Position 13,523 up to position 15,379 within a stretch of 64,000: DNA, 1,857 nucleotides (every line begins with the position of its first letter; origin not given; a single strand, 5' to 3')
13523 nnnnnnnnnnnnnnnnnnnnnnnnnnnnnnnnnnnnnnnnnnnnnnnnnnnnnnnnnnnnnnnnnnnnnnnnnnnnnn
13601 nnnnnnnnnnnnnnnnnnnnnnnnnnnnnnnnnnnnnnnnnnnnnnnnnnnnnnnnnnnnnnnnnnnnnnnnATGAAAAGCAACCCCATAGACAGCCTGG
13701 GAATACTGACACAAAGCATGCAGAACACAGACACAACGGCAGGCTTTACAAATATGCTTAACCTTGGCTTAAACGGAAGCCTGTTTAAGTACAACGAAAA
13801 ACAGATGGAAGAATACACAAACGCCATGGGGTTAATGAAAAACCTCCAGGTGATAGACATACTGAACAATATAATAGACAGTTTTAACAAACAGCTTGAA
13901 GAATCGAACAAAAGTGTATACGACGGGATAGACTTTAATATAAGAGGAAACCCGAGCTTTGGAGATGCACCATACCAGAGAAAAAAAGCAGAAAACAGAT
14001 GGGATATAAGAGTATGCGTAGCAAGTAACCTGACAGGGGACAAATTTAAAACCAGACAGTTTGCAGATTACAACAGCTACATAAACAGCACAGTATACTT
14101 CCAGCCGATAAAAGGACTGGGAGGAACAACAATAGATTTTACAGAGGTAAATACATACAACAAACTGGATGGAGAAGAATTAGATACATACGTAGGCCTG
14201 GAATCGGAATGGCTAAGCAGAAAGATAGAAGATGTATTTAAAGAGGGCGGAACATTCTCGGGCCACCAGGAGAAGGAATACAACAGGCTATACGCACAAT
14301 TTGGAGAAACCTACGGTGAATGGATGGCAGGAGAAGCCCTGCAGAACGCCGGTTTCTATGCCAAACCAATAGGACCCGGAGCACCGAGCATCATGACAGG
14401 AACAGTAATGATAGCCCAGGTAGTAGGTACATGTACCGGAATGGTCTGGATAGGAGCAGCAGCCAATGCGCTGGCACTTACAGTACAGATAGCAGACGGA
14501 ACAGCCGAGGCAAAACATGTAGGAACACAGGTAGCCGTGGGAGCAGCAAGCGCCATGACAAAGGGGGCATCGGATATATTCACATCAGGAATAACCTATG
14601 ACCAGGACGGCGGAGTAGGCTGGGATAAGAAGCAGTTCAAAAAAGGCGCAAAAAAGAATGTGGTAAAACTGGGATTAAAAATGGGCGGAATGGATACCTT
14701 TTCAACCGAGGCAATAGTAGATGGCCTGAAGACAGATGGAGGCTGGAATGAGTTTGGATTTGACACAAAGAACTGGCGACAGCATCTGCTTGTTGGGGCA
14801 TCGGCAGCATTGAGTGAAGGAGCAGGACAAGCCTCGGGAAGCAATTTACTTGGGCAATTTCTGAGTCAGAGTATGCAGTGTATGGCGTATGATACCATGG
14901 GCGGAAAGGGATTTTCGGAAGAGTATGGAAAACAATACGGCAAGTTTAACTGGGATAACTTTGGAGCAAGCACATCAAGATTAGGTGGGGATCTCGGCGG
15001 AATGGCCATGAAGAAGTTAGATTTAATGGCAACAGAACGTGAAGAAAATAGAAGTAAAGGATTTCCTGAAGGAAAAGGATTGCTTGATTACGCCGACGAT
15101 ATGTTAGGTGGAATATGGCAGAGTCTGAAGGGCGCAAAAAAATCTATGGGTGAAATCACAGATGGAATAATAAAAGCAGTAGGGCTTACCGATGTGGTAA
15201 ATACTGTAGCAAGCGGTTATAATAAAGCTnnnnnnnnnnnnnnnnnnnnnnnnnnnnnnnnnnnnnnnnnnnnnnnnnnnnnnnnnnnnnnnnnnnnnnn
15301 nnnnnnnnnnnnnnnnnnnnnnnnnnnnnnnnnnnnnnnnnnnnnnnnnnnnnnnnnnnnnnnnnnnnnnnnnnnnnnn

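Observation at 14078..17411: A 39-nt internal piece of the giant gene reappears downstream of the immunity gene and brackets a 3.3-kb toxin-immunity cassette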

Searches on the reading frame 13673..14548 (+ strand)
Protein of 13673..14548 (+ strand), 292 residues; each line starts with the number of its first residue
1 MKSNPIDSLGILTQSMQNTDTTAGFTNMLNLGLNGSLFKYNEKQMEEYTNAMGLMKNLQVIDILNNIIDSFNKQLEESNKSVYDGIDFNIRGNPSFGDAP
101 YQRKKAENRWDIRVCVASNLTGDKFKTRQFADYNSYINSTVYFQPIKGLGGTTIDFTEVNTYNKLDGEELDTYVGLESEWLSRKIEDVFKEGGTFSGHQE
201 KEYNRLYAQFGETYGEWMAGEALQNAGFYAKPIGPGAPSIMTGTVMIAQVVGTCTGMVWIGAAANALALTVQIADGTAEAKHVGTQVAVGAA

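Call 22: find_related_loci(query=A2, collection=genome_contigs, flank=10000)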
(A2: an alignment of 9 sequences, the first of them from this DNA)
Query A2 (292 aa) in genome_contigs; peptide patterns used: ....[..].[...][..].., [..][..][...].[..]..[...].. (x = any residue, [..] = any of these).
132 stretches matched a pattern; 10 encode a relative of the query (tblastn E <= 1e-3); 9 distinct loci.
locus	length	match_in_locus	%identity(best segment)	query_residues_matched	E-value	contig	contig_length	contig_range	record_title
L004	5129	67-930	68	1-292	8e-136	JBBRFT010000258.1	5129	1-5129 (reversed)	MAG: Spirochaetota bacterium isolate Co_metawrap_2586 Cmw_2586_k141_3523155_length_5129_cov_9.0000, whole genome shotgun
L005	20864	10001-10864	67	1-292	2e-126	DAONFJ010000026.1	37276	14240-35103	MAG TPA_asm: Spirochaetota bacterium isolate AMR_MDS_3846 NODE_1066_length_37276_cov_9.915370, whole genome shotgun sequ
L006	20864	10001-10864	60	1-292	1e-119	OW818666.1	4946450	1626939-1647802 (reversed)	metagenome genome assembly, chromosome: 1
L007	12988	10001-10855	55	1-289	1e-103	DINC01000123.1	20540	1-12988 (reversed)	MAG TPA_asm: Spirochaetia bacterium UBA5550 UBA5550_contig_297, whole genome shotgun sequence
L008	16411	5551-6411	47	1-292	6e-89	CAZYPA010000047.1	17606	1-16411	MAG TPA_asm: uncultured Leptospirales bacterium isolate binchicken_co39_269 genome assembly, contig: NODE_7857_length_17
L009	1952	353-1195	50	5-290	1e-89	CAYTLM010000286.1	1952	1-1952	MAG TPA_asm: uncultured Leptospirales bacterium isolate binchicken_co39_387 genome assembly, contig: NODE_112053_length_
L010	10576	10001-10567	64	1-190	7e-69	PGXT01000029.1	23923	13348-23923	MAG: Spirochaetae bacterium HGW-Spirochaetae-5 bjp_ig2069_scaffold_1059, whole genome shotgun sequence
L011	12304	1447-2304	38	1-292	3e-57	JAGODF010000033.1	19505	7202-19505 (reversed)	MAG: Spirochaetes bacterium isolate Go_SlDig_bin_460 Go_SlDig_7891_length_19505_cov_4.050986, whole genome shotgun seque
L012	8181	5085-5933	34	9-292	6e-44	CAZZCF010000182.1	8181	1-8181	MAG TPA_asm: uncultured Leptospirales bacterium isolate binchicken_co334_180 genome assembly, contig: NODE_16718_length_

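Call 29: find_related_loci(query=A2, collection=metagenome_contigs, flank=10000)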
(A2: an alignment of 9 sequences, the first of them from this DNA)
Query A2 (292 aa) in metagenome_contigs; peptide patterns used: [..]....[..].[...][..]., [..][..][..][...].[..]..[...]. (x = any residue, [..] = any of these).
261 stretches matched a pattern; 17 encode a relative of the query (tblastn E <= 1e-3); 17 distinct loci.
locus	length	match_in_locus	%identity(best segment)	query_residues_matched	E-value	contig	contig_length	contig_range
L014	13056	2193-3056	67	1-292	1e-126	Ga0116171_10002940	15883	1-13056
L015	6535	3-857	55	1-289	6e-106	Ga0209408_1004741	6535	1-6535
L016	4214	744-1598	55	1-289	2e-106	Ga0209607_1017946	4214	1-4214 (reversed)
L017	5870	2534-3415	57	1-290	4e-105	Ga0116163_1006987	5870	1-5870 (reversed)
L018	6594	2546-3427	57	1-290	4e-105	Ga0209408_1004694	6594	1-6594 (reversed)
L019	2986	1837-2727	54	1-292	3e-107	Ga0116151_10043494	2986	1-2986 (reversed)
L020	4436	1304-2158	54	1-289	1e-104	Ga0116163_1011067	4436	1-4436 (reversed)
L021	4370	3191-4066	50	1-292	3e-95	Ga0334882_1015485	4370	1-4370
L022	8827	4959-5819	48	1-292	1e-91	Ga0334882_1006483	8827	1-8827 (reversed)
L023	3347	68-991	52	1-290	2e-92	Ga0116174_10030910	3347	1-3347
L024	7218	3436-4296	49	1-292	2e-91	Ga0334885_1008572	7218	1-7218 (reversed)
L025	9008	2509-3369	48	1-292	8e-91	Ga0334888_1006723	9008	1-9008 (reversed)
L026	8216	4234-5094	48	1-292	9e-90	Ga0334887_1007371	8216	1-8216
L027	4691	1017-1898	47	1-290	2e-78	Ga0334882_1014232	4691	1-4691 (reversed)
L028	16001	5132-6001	34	1-292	4e-44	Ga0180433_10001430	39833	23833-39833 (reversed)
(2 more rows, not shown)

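Call 83: find_homologous_proteins(query=A2, max_evalue=1e-10)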
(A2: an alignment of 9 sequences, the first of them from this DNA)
Query A2 (9 sequences) (292 aa, profile of the alignment): 2 proteins with E <= 1e-10 among 5366 candidates.
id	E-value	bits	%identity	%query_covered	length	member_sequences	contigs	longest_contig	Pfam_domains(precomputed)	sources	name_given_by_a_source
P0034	5.4e-103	362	38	95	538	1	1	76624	-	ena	-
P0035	2.0e-101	357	66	68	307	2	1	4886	-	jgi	jgi:hypothetical protein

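Call 84: find_encoding_contigs(protein=P0034, flank=10000, max_places=2)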
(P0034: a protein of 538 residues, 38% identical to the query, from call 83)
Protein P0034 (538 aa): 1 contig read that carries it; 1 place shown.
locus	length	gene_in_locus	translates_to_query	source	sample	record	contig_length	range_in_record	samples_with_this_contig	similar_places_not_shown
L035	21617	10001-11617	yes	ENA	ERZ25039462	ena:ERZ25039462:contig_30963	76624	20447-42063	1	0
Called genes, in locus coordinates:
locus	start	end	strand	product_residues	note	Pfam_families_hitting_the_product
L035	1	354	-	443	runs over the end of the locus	PF25919:BSH_CusB (faint), PF25917:BSH_RND, PF25973:BSH_CzcB, PF25944:Beta-barrel_RND (weak), PF25954:Beta-barrel_RND_2, PF25990:Beta-barrel_YknX (weak)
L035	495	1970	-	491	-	PF02321:OEP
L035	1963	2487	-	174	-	-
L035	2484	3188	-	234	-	PF23914:TPR_CcmH_CycH (faint), PF13428:TPR_14 (faint), PF13432:TPR_16 (faint), PF25063:ARM_TT21_C, PF13424:TPR_12 (faint), PF00515:TPR_1 (faint), PF07719:TPR_2 (faint), PF14559:TPR_19 (weak), +3 more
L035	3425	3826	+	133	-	PF13581:HATPase_c_2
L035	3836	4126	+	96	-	-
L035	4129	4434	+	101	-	-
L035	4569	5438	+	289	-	-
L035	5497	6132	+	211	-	-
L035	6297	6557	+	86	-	-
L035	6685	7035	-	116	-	-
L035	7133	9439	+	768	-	-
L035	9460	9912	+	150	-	-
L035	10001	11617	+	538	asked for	-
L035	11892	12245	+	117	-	-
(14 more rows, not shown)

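Call 85: find_encoding_contigs(protein=P0035, flank=6000, max_places=2)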
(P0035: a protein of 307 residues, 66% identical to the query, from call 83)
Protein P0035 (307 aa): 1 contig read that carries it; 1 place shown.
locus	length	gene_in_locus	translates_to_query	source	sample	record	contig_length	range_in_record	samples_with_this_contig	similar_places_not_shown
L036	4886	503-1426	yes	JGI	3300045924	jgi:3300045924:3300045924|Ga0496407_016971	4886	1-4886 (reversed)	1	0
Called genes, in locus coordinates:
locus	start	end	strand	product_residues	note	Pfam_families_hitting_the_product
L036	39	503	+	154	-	-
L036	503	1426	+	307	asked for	-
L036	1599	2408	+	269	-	-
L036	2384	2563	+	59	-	-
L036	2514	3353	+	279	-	PF01551:Peptidase_M23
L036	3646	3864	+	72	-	-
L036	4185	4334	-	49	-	-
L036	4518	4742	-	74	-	-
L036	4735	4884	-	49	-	?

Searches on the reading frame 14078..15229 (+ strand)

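Call 66: search_protein_families(library=pfam, proteins=[window:14078-15229:+], max_evalue=5)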
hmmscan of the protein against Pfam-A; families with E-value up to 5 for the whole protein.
window:14078-15229:+ (384 aa): 1 family
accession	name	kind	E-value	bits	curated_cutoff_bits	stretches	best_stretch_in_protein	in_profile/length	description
PF08782.15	c-SKI_SMAD_bind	-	0.26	11.9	25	1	224-242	56-74/94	c-SKI Smad4 binding domain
